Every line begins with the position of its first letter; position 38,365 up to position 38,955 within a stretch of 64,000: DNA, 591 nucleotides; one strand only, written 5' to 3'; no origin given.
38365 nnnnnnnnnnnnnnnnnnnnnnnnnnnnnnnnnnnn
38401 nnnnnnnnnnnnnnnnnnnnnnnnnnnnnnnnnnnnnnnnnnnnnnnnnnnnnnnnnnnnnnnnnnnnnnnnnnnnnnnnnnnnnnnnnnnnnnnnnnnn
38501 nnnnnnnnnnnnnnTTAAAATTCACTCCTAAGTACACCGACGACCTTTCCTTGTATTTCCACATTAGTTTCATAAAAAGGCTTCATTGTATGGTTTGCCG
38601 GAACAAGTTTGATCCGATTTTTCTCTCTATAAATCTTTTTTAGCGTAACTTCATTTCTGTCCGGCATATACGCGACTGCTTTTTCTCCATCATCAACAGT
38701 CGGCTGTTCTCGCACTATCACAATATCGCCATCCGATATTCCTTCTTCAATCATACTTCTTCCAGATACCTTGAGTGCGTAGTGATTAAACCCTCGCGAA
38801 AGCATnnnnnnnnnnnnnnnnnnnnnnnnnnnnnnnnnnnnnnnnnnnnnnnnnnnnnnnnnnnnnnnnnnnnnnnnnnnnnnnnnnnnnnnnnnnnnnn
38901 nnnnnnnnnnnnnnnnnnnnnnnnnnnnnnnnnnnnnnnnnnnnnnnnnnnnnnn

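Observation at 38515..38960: Bare S24 peptidase (UmuD'-like) gene without a DNA-binding domain, co-oriented with the methyltransferase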

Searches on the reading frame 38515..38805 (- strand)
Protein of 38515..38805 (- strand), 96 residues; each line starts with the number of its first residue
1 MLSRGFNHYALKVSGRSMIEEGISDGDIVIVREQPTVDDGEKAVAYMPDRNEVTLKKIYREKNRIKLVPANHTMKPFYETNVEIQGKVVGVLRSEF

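Call 30: find_encoding_contigs(protein=window:38515-38805:-, flank=10000, max_places=8)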
Protein window:38515-38805:- (96 aa): 2 contigs read that carry it; 1 place shown.
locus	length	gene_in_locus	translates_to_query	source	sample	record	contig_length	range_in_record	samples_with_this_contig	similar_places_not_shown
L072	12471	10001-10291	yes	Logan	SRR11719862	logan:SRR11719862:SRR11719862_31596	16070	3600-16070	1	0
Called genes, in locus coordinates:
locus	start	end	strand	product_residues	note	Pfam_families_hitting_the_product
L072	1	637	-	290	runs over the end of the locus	-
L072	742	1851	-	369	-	-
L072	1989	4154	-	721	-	PF17191:RecG_wedge, PF01336:tRNA_anti-codon (weak), PF04851:ResIII, PF00270:DEAD, PF00271:Helicase_C, PF19833:RecG_dom3_C (faint)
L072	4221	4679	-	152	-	PF00293:NUDIX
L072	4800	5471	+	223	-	PF18914:DUF5666 (weak)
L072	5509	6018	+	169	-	-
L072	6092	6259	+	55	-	-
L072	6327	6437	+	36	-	-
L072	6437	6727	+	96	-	-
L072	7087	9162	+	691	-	PF12728:HTH_17 (weak), PF00989:PAS (faint), PF08448:PAS_4 (faint), PF13426:PAS_9 (weak), PF08447:PAS_3, PF00512:HisKA, PF02518:HATPase_c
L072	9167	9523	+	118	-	PF00072:Response_reg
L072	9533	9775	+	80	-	PF00512:HisKA (weak)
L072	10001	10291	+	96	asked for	PF00717:Peptidase_S24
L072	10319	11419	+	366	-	PF00145:DNA_methylase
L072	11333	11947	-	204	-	PF01844:HNH, PF14279:HNH_5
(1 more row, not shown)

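Call 74: search_solved_structures(query=window:38515-38805:-, show_alignments=3, max_evalue=0.00001)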
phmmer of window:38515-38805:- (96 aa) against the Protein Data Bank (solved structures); distinct sequences matched with E-value up to 0.00001: 19.
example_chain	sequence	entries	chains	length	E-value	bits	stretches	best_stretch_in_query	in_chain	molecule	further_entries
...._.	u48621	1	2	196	4.9e-18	68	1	2-93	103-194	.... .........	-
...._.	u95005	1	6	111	6.2e-11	45.3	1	9-93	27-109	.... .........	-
6a2q_A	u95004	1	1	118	6.6e-11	45.3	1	9-93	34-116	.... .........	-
1jhf_A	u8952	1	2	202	1.4e-10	44.2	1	9-94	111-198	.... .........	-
7b5g_A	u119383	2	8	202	1.4e-10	44.2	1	9-94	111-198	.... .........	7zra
6a2s_A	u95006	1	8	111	1.7e-10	44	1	9-93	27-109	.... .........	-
7ocj_A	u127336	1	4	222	1.7e-10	44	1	9-94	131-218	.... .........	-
1jhc_A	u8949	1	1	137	1.8e-10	43.9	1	9-94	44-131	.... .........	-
1jhh_A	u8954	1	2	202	3.8e-10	42.8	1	9-94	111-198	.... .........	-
8gms_A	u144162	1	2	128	3.9e-10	42.8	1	9-94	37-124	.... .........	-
6a2t_A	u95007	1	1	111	4.3e-10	42.7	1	9-93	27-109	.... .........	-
3jso_A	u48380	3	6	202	1e-09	41.5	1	9-94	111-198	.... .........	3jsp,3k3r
8trg_I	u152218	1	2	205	1e-09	41.4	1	9-94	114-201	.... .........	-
1jhe_A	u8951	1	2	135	2e-09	40.6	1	9-94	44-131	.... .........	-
1ay9_A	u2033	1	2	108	6.2e-08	35.8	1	8-92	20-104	UMUD PROTEIN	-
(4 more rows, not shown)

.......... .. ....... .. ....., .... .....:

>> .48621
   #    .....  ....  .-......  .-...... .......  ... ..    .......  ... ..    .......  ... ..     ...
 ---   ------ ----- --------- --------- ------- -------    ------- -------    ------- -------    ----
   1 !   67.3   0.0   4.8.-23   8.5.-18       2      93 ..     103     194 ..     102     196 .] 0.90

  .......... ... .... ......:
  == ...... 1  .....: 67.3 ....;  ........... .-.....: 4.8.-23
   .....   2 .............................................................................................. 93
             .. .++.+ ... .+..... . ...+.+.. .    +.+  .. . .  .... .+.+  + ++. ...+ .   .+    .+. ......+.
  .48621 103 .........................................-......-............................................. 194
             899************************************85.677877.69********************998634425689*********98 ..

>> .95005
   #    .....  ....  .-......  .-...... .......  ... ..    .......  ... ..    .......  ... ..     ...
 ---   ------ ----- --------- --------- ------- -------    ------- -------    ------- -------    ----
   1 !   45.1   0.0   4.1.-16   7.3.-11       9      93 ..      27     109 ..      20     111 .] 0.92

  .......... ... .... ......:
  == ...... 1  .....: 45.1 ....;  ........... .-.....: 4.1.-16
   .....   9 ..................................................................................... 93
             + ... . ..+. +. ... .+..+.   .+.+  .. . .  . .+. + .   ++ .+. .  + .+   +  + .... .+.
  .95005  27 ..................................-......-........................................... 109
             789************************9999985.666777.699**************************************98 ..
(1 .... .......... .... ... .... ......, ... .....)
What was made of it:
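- On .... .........: ORF 9-94 aligns to E. coli LexA 111-198; S17 = S119 and K56 = K156 (call 74).
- Checked: ORF residues 9-94 align to E. coli LexA 111-198, and the Ser119 and Lys156 equivalents are kept (S17, K56; call 74).
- An ATG ORF with the intact Ser/Lys dyad survives (call 74). The ORF is intact and keeps the S119/K156 equivalents and the whole catalytic core (E. coli 111-198) (call 74). UmuD structures are detectable homologues (call 74).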
